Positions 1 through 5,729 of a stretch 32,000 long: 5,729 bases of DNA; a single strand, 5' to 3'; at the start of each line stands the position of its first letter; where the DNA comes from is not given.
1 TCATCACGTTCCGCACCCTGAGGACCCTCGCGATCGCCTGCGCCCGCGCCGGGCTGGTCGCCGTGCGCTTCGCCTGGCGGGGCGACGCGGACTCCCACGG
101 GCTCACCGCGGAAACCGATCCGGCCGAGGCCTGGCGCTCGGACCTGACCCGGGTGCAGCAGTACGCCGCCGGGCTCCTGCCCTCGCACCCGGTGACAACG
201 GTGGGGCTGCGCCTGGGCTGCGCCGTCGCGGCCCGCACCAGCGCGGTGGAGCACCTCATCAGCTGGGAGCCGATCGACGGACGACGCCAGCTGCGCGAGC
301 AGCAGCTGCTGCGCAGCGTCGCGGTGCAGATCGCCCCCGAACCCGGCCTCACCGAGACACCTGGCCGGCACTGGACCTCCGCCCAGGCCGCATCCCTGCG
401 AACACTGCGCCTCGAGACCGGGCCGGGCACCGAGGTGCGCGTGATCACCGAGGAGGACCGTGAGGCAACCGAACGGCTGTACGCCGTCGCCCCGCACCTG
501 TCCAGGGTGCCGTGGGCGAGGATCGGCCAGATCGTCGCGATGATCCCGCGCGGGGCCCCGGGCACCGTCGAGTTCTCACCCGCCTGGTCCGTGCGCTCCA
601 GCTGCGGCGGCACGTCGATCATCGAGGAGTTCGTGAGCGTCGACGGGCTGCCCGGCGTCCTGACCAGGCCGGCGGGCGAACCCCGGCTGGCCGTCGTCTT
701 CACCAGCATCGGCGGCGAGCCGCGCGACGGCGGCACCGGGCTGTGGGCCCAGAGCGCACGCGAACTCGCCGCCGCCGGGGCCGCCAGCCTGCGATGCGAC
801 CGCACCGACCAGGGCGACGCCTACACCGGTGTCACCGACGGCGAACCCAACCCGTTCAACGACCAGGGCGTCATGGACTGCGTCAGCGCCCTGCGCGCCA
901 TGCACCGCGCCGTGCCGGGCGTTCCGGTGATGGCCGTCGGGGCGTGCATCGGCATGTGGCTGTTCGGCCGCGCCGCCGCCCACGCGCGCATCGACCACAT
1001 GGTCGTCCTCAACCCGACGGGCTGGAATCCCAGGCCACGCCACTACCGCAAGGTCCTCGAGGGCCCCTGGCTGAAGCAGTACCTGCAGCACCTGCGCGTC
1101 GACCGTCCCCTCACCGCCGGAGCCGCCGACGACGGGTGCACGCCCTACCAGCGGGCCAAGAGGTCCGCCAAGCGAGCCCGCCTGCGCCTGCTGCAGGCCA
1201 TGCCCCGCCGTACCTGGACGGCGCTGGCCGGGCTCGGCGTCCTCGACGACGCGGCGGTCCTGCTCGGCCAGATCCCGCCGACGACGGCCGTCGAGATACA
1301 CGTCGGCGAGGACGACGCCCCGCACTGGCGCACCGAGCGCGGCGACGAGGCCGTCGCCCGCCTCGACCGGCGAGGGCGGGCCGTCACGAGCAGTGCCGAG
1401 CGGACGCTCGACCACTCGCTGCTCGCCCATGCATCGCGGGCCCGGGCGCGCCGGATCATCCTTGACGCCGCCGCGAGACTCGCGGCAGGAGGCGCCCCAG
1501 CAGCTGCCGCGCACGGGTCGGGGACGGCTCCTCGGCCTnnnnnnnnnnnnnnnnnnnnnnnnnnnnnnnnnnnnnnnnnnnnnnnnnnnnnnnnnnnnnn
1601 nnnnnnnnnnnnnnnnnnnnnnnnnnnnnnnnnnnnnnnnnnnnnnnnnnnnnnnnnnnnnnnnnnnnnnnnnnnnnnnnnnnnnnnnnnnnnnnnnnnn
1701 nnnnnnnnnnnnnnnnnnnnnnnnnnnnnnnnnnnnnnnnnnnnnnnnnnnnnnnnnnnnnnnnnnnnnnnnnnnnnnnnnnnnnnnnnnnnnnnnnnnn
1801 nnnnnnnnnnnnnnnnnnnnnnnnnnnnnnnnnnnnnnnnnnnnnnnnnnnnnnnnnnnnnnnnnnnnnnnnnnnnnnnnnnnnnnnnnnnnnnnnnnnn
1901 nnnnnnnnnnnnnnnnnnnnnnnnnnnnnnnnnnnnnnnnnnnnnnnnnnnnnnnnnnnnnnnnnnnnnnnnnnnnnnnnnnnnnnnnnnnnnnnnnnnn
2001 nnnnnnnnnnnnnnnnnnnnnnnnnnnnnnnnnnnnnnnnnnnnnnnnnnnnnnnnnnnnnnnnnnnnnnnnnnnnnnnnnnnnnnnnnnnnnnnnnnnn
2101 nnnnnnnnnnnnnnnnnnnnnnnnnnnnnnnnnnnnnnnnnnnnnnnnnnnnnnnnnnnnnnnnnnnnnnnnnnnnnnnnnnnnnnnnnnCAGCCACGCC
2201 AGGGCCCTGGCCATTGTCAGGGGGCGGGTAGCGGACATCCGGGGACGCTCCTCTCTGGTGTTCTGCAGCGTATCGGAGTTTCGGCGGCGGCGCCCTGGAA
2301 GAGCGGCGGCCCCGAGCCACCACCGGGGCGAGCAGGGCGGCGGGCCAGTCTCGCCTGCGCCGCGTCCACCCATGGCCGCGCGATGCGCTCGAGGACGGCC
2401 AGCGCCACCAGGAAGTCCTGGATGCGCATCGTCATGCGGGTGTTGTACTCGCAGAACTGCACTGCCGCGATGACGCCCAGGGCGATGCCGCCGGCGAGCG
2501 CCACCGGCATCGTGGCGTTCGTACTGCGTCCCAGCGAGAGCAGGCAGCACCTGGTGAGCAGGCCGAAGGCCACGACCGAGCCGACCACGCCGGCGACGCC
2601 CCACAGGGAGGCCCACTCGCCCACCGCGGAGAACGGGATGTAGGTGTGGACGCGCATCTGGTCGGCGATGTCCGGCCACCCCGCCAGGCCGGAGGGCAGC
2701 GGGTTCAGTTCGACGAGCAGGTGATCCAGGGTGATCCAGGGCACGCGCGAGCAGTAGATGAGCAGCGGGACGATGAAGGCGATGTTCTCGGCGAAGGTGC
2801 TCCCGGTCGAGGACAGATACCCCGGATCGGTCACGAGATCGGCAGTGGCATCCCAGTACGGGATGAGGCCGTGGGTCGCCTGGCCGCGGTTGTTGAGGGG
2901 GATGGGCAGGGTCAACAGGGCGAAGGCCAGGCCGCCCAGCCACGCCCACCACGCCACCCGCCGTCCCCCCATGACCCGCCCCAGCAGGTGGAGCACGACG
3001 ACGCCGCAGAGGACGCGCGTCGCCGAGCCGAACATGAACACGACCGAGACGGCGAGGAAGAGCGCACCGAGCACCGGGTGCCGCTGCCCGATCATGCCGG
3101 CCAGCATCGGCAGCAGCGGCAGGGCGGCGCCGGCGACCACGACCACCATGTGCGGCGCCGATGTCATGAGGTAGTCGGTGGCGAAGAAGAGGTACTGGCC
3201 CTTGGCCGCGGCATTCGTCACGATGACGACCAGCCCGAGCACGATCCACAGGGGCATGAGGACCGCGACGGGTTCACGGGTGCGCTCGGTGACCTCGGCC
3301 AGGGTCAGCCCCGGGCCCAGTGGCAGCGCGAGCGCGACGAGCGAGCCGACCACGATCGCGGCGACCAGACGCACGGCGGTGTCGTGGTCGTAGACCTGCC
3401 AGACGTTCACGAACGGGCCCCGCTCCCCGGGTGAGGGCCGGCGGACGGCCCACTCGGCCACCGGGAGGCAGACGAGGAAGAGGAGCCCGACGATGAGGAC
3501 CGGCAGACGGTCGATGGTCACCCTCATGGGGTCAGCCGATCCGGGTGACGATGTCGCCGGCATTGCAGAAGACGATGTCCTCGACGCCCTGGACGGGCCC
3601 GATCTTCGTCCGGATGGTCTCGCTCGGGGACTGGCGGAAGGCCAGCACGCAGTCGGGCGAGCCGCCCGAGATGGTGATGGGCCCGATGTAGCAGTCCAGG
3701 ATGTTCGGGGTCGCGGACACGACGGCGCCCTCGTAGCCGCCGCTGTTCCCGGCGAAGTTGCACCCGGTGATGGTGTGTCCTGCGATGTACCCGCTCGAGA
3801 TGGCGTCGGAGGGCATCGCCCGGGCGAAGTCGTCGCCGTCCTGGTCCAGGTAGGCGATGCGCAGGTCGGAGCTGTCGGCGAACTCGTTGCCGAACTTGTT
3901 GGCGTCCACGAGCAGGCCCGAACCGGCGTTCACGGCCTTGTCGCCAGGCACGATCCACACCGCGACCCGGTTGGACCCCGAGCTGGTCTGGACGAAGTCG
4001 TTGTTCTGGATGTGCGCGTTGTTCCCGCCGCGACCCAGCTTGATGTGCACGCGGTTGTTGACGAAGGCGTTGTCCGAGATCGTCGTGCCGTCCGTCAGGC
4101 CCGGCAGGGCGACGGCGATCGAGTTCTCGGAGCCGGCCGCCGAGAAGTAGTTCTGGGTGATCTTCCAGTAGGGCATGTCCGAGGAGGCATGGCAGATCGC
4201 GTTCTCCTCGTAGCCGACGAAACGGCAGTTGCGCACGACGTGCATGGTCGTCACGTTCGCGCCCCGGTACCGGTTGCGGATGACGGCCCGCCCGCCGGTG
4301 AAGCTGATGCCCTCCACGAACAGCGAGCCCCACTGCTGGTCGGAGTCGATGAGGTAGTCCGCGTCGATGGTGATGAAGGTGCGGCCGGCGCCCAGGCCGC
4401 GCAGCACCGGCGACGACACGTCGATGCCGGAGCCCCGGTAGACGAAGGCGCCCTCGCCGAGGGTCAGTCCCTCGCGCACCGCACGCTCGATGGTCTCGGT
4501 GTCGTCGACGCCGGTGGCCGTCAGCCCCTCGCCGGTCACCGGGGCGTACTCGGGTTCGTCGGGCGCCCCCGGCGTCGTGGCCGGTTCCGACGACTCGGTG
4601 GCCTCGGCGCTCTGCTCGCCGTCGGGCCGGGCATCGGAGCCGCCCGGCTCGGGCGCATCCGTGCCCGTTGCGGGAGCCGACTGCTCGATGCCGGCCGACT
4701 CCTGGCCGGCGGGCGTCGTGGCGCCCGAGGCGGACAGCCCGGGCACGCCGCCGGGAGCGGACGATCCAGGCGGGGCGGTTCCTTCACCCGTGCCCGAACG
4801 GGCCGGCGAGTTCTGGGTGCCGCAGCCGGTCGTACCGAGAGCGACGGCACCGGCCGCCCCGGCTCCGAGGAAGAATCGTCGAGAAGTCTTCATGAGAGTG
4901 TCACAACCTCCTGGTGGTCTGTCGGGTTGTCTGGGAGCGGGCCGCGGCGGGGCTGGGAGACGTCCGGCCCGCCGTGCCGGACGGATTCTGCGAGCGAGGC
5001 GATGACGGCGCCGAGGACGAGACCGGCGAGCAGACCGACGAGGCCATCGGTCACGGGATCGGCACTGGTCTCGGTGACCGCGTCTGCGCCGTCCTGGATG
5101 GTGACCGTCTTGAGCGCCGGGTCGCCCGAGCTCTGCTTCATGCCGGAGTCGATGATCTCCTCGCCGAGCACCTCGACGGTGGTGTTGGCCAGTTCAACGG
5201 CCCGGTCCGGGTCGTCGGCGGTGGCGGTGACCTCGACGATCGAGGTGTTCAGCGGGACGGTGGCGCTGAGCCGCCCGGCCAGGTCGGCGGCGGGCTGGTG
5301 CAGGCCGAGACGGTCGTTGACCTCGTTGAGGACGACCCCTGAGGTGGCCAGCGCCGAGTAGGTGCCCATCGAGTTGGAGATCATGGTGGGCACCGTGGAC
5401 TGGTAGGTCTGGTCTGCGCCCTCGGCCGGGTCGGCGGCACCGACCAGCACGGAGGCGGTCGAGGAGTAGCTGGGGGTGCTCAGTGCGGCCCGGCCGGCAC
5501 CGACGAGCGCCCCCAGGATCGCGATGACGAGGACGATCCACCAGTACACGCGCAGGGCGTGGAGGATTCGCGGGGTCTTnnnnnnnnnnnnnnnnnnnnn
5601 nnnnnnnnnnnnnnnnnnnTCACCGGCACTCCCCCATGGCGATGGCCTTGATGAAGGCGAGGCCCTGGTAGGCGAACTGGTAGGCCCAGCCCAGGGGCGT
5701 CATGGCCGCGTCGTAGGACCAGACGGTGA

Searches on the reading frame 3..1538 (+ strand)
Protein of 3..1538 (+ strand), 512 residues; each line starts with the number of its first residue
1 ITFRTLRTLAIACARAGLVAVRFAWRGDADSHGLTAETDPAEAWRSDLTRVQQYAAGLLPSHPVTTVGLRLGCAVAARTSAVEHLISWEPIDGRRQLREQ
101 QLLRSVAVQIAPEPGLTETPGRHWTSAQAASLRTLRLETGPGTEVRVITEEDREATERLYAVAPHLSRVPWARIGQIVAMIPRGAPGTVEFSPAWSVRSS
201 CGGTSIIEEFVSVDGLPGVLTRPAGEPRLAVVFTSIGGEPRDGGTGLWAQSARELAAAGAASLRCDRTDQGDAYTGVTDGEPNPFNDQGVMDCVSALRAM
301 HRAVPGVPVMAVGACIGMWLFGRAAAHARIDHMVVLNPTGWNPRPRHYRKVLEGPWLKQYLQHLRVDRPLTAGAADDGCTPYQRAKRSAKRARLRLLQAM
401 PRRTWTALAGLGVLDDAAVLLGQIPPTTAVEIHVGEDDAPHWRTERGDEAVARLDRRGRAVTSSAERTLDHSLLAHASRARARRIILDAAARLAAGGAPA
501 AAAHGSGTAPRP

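Call 9: search_protein_families(library=pfam, proteins=[window:63-1538:+], max_evalue=0.001)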
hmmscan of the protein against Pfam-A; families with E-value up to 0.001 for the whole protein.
window:63-1538:+ (492 aa): 0 families

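Call 40: search_protein_families(library=pfam, proteins=[window:63-1538:+], max_evalue=1)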
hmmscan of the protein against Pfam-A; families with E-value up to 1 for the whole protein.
window:63-1538:+ (492 aa): 0 families

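Call 60: search_protein_families(library=ncbifam, proteins=[window:3-1538:+], max_evalue=0.001)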
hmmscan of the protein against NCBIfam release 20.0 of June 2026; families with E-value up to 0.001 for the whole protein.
window:3-1538:+ (512 aa): 2 families
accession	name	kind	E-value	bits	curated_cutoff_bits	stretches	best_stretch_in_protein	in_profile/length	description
TIGR03100.1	hydr1_PEP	hypoth_equivalog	1.5e-09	37.5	168.45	1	216-341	14-133/274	hydrolase 1, exosortase A system-associated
TIGR03101.1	hydr2_PEP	hypoth_equivalog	2.4e-06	27.2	202.75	1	6-108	45-151/266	hydrolase 2, exosortase A system-associated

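Call 72: search_solved_structures(query=A2, max_evalue=1)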
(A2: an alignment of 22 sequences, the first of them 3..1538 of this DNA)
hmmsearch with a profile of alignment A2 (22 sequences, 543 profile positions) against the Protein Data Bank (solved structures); distinct sequences matched with E-value up to 1: 95 (the best 60 are shown).
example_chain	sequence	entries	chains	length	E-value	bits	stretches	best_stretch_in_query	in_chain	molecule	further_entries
9pir_A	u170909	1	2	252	3.7e-21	78.6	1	2-131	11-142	Alpha/beta fold hydrolase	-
9pic_A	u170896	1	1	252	6.1e-21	77.9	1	2-131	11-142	Alpha/beta fold hydrolase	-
9pid_A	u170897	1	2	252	7.3e-21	77.6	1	2-131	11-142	Alpha/beta fold hydrolase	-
9pjb_A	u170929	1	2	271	4.5e-19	71.7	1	3-129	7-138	MHETase MHT043-5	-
7q4h_A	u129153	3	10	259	1e-16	64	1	8-212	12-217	Hydrolase_4 domain-containing protein | Serine aminopeptidase S33 domain-containing protein | Prolyl oligopeptidase family protein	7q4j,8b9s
9h0z_A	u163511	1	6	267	1.5e-16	63.4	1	8-212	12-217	Serine aminopeptidase S33 domain-containing protein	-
8b4u_A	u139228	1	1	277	1.8e-15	59.8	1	5-129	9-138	Alpha/beta hydrolase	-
7wwh_A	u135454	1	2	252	1e-13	54.1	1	8-134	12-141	Alpha/beta hydrolase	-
9w30_A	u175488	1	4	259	2.9e-12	49.3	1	9-131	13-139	Alpha/beta superfamily hydrolase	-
3trd_A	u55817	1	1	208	6.4e-12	48.1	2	324-420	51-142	Alpha/beta hydrolase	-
7qjm_A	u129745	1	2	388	3e-11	45.9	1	12-143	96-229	alpha/beta-hydrolase (202)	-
10bv_A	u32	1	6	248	9.5e-10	41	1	43-211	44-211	Chlorogenic acid esterase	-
7z2u_A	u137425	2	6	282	3.8e-09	39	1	10-190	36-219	Ferulic acid esterase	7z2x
7z2v_A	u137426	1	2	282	4e-09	38.9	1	10-190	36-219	Ferulic acid esterase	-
2fuk_A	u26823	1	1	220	6.2e-09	38.3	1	23-135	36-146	XC6422 protein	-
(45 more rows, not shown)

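Call 73: search_protein_families(library=pfam, alignment_id=A2, max_evalue=0.01)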
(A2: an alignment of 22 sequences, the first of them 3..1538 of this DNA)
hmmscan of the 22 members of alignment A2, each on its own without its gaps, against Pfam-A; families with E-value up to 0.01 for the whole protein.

A. member 1, window:3-1538:+ (512 aa): 0 families

B. families by the number of members that match (of 22 scanned): 11 families
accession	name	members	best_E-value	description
PF12146.15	Hydrolase_4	20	2e-21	Serine aminopeptidase, S33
PF00561.26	Abhydrolase_1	16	1.8e-19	alpha/beta hydrolase fold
PF12697.13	Abhydrolase_6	9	4.8e-13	Alpha/beta hydrolase family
PF01738.24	DLH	4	8.7e-07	Dienelactone hydrolase family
PF20408.4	Abhydrolase_11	3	2.8e-06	Alpha/beta hydrolase domain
PF02129.25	Peptidase_S15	3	2.2e-05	X-Pro dipeptidyl-peptidase (S15 family)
PF06500.17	FrsA-like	1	4.7e-06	Esterase FrsA-like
PF12048.14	DUF3530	1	0.00047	Protein of unknown function (DUF3530)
PF07859.19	Abhydrolase_3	1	0.00088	alpha/beta hydrolase fold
PF20434.5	BD-FAE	1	0.0028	BD-FAE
PF00975.26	Thioesterase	1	0.0062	Thioesterase domain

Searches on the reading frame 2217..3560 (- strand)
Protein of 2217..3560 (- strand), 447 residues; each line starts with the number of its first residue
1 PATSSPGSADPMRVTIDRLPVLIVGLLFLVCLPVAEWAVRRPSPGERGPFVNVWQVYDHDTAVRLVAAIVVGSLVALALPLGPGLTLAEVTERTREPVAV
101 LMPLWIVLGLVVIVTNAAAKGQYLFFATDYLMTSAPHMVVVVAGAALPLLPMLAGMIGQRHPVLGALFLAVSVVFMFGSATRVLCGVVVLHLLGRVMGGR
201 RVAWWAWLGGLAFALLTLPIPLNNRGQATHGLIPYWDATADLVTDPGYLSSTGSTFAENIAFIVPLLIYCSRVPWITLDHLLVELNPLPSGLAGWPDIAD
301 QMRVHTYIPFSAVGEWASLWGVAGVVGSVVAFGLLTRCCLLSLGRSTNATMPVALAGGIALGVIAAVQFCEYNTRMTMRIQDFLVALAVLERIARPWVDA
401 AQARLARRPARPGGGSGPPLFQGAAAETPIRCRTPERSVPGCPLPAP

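Call 9: search_protein_families(library=pfam, proteins=[window:2217-3560:-], max_evalue=0.001)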
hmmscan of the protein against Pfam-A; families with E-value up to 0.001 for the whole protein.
window:2217-3560:- (447 aa): 0 families

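Call 40: search_protein_families(library=pfam, proteins=[window:2217-3560:-], max_evalue=1)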
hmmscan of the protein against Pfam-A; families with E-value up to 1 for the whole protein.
window:2217-3560:- (447 aa): 2 families
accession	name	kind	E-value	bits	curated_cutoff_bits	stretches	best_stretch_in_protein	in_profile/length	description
PF04657.19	DMT_YdcZ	-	0.0036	18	24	1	138-215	4-78/140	Putative inner membrane exporter, YdcZ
PF19117.5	Mim2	-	0.78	9.9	27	0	184-207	17-39/45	Mitochondrial import 2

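Call 60: search_protein_families(library=ncbifam, proteins=[window:2217-3560:-], max_evalue=0.001)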
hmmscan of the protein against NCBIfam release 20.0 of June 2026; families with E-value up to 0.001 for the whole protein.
window:2217-3560:- (447 aa): 0 families

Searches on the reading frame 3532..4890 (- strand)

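Call 9: search_protein_families(library=pfam, proteins=[window:3532-4890:-], max_evalue=0.001)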
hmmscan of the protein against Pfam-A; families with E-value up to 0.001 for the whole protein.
window:3532-4890:- (452 aa): 1 family
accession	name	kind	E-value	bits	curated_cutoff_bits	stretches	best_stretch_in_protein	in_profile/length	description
PF05048.19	NosD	-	0.00062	19.7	23.6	1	206-304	80-178/212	Periplasmic copper-binding protein (NosD)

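Call 40: search_protein_families(library=pfam, proteins=[window:3532-4890:-], max_evalue=1)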
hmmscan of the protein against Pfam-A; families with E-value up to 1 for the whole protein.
window:3532-4890:- (452 aa): 1 family
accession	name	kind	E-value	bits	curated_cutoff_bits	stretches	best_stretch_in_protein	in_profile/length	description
PF05048.19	NosD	-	0.00062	19.7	23.6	1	206-304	80-178/212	Periplasmic copper-binding protein (NosD)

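Call 60: search_protein_families(library=ncbifam, proteins=[window:3532-4890:-], max_evalue=0.001)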
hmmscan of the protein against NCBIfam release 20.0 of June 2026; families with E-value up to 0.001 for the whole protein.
window:3532-4890:- (452 aa): 0 families

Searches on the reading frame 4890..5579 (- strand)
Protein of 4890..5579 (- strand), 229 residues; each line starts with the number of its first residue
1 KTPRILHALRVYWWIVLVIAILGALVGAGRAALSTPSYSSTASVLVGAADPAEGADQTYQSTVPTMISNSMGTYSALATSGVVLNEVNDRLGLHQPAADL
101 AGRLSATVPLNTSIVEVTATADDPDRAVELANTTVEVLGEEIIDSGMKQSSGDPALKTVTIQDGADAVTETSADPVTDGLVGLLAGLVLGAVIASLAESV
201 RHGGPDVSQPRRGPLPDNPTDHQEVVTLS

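Call 9: search_protein_families(library=pfam, proteins=[window:4890-5579:-], max_evalue=0.001)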
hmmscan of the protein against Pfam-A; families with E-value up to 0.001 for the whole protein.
window:4890-5579:- (229 aa): 1 family
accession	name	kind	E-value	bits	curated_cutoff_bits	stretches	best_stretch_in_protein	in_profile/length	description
PF02706.20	Wzz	-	1.3e-08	35.4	25.5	1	4-89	7-89/91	Chain length determinant protein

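Call 60: search_protein_families(library=ncbifam, proteins=[window:4890-5579:-], max_evalue=0.001)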
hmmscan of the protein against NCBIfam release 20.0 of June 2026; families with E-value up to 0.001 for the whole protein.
window:4890-5579:- (229 aa): 1 family
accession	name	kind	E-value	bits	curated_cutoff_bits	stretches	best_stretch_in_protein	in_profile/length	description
TIGR01006.1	polys_exp_MPA1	subfamily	1.2e-15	57.6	296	1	5-197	13-196/226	CspC family polysaccharide chain length determinant protein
